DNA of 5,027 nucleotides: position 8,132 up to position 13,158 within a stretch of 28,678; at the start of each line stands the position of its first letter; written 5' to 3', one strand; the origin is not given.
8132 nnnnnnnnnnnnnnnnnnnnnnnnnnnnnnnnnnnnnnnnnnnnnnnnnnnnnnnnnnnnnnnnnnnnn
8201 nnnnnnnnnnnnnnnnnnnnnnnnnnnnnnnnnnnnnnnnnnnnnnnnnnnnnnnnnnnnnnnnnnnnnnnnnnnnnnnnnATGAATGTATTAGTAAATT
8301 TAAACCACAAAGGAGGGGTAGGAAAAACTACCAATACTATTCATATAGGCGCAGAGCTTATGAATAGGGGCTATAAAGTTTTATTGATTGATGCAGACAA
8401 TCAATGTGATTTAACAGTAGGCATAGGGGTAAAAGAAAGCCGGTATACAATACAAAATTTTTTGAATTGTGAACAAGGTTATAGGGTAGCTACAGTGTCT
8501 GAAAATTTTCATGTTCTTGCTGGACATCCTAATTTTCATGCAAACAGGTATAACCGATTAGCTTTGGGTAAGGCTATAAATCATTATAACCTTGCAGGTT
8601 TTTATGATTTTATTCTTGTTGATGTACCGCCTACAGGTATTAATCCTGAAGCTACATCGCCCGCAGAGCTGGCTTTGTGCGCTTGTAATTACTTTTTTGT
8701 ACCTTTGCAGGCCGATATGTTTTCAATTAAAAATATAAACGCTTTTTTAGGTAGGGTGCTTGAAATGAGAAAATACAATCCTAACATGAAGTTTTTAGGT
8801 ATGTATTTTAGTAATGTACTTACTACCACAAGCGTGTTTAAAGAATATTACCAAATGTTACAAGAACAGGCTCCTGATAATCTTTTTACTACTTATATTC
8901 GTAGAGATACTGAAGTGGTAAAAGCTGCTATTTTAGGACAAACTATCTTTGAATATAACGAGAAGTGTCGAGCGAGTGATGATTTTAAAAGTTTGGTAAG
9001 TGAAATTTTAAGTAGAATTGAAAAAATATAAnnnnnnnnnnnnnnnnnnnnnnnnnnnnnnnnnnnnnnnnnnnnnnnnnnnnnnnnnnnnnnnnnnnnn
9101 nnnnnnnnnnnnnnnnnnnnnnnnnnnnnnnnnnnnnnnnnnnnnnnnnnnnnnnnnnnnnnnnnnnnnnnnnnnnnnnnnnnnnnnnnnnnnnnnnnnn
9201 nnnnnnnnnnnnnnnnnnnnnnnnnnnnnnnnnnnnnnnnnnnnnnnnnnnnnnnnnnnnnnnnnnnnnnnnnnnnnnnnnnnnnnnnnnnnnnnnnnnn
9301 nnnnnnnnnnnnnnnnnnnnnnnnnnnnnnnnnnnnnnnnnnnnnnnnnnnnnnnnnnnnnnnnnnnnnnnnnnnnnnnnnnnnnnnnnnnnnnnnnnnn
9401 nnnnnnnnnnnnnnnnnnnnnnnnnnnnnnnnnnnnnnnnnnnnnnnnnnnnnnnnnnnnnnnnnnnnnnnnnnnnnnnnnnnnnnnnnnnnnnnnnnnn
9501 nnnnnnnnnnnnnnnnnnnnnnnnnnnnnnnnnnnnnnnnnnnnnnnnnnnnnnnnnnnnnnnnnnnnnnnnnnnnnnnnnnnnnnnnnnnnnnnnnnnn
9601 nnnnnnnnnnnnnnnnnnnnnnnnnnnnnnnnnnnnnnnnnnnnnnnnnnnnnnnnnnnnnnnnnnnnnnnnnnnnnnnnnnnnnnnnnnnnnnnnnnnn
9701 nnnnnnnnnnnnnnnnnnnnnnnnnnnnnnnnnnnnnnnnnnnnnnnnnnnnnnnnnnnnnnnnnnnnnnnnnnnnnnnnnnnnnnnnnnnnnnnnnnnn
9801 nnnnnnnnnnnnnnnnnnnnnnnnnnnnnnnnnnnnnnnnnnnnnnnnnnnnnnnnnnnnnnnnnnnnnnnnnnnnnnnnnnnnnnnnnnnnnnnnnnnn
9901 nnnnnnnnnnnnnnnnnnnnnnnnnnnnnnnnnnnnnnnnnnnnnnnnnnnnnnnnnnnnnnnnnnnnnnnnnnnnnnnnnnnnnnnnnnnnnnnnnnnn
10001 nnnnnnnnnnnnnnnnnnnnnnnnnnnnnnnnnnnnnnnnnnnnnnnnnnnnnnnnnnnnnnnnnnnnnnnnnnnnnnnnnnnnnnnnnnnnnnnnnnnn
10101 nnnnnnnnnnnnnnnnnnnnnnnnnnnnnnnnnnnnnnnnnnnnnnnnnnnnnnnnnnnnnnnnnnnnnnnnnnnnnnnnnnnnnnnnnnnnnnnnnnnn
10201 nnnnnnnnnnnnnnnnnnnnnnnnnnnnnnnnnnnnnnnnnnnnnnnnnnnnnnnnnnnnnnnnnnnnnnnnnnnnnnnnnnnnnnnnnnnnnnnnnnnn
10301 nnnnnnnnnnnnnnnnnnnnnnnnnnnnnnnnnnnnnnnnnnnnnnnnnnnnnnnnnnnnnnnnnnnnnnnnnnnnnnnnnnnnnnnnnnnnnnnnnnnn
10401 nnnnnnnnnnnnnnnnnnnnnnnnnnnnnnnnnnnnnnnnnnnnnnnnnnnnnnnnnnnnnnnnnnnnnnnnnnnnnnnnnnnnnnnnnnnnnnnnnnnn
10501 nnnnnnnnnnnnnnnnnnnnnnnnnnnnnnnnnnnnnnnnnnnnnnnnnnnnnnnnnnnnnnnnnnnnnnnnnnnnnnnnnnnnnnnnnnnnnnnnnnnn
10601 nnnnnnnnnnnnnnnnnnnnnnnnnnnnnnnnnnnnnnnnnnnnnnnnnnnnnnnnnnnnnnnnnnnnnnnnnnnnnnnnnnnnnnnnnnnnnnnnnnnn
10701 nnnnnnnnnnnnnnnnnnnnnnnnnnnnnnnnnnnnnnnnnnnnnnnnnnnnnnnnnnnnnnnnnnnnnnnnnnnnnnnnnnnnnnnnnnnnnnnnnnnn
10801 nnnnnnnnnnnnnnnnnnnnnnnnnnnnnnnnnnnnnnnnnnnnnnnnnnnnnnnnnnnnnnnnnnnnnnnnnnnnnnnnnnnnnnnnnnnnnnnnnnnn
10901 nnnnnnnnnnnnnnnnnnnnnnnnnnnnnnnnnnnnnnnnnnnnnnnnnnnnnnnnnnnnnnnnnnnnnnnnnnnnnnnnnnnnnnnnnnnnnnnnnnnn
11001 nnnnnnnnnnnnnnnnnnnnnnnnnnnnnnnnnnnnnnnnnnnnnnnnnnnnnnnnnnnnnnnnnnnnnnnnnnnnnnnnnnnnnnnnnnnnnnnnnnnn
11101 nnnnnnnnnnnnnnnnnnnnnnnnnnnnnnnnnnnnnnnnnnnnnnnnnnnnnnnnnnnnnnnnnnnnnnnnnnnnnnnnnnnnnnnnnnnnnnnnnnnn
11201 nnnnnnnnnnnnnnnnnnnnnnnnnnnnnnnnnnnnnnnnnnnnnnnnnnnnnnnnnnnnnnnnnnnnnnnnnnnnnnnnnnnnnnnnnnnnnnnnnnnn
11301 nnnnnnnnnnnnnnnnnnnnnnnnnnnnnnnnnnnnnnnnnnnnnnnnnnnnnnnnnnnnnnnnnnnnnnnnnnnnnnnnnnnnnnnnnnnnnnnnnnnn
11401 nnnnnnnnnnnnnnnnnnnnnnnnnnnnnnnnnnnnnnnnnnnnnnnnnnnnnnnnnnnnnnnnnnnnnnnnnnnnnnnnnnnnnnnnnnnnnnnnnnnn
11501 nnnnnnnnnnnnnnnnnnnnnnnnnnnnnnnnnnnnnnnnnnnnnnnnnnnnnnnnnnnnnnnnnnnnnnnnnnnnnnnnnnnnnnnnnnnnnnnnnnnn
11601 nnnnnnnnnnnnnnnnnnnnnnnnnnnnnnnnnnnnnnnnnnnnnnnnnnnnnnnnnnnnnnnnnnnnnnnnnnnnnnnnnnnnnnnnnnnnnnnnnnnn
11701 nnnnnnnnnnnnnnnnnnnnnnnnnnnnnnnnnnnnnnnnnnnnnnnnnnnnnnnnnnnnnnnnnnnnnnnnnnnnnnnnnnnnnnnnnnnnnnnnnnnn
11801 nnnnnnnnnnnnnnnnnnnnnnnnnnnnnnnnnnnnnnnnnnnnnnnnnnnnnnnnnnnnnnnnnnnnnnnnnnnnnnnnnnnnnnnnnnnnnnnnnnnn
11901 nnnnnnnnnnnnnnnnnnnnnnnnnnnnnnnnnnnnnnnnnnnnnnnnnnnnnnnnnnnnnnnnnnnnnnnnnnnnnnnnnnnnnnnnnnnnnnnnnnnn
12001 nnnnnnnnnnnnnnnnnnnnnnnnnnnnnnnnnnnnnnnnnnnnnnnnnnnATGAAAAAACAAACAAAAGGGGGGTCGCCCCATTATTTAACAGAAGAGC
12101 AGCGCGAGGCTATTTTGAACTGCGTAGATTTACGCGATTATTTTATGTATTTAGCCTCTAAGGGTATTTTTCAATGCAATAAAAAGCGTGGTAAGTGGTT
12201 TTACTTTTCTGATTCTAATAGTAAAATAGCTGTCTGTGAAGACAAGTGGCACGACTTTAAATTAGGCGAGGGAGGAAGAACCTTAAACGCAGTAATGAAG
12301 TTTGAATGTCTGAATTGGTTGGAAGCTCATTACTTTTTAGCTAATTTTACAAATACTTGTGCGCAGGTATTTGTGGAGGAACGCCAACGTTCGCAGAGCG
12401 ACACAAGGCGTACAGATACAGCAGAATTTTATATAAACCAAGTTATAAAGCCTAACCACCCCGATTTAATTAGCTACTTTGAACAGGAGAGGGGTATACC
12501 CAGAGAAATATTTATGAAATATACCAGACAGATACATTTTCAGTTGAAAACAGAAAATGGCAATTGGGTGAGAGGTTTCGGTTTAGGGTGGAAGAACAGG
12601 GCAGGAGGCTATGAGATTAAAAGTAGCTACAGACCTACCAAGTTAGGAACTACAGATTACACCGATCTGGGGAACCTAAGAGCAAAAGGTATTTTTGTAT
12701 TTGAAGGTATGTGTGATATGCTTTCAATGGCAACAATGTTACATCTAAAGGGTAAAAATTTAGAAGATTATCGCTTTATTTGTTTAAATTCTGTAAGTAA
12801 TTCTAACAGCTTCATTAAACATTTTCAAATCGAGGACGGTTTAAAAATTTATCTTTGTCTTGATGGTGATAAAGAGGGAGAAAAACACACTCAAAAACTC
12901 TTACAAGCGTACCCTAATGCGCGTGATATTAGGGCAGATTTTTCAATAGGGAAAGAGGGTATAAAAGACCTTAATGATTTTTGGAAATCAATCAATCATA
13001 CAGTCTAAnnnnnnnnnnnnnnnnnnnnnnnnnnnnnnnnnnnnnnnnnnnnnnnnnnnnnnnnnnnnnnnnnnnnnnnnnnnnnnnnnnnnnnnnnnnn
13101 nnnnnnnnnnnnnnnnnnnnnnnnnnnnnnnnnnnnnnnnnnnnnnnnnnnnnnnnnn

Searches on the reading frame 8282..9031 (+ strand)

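Call 21: search_protein_families(library=ncbifam, proteins=[window:8282-9031:+], max_evalue=0.001)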
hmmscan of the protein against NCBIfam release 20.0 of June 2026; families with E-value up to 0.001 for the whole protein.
window:8282-9031:+ (249 aa): 19 families
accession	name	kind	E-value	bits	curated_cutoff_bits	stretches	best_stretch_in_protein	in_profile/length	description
NF041546.1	ParA_partition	equivalog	1.1e-22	80.6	180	2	6-43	4-41/203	ParA family partition ATPase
TIGR03371.1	cellulose_yhjQ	equivalog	2.1e-16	60.1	157.85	1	1-240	1-239/246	cellulose biosynthesis protein BcsQ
TIGR03453.1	partition_RepA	equivalog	2e-12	46.7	348.45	1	3-50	106-153/387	plasmid partitioning protein RepA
TIGR01969.1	minD_arch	subfamily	8.5e-12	44.8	201.75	1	9-244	8-232/251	cell division ATPase MinD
TIGR01968.1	minD_bact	equivalog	1.1e-10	41.3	212.9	1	3-242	3-236/261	septum site-determining protein MinD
NF041283.1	PrgP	equivalog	9.7e-10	38.2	400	1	3-247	4-262/297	ParA superfamily DNA segregation protein PrgP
TIGR01287.1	nifH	equivalog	1.1e-08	34.8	394.35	1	8-66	6-63/275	nitrogenase iron protein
NF047398.1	AAA_KGGVGR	domain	1.6e-07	31.8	90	1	8-39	9-40/190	KGGVGR-motif variant AAA ATPase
NF010259.0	PRK13705.1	equivalog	1.8e-07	30.4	725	0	4-40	109-145/388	plasmid-partitioning protein SopA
NF010443.0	PRK13869.1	subfamily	2.2e-07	30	446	1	2-51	122-171/405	plasmid-partitioning protein RepA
TIGR01007.1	eps_fam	subfamily_domain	1.1e-06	28.3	108.05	1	9-124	25-144/204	polysaccharide biosynthesis tyrosine autokinase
NF009701.0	PRK13230.1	subfamily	4.6e-06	25.8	350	1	8-61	7-60/291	nitrogenase reductase-like protein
NF033200.1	F430_CfbC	exception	6.8e-06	25.6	402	0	7-61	5-59/260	Ni-sirohydrochlorin a,c-diamide reductive cyclase ATP-dependent reductase subunit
TIGR01281.1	DPOR_bchL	equivalog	1.1e-05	25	345.15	1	7-62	5-59/268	ferredoxin:protochlorophyllide reductase (ATP-dependent) iron-sulfur ATP-binding protein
NF008079.0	PRK10818.1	equivalog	3.9e-05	23.1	508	1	3-124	4-129/270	septum site-determining protein MinD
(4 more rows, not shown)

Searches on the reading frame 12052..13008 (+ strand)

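Call 21: search_protein_families(library=ncbifam, proteins=[window:12052-13008:+], max_evalue=0.001)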
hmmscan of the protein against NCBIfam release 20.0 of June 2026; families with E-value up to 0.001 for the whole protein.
window:12052-13008:+ (318 aa): 1 family
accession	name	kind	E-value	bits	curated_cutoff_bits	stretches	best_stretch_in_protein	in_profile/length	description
TIGR01391.1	dnaG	equivalog_domain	2.8e-06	26.4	283.6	0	212-297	257-332/414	DNA primase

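Call 34: search_protein_families(library=pfam, proteins=[window:12052-13008:+], max_evalue=0.01)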
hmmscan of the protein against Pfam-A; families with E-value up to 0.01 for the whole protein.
window:12052-13008:+ (318 aa): 3 families
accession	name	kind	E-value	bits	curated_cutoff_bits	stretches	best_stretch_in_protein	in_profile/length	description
PF13155.12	Toprim_2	-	7.6e-11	42.7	22.1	1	215-310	1-87/88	Toprim-like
PF01751.28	Toprim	-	0.00018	22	23.1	1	218-289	6-86/96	Toprim domain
PF13662.12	Toprim_4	-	0.0059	17.2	25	0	254-287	47-74/85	Toprim domain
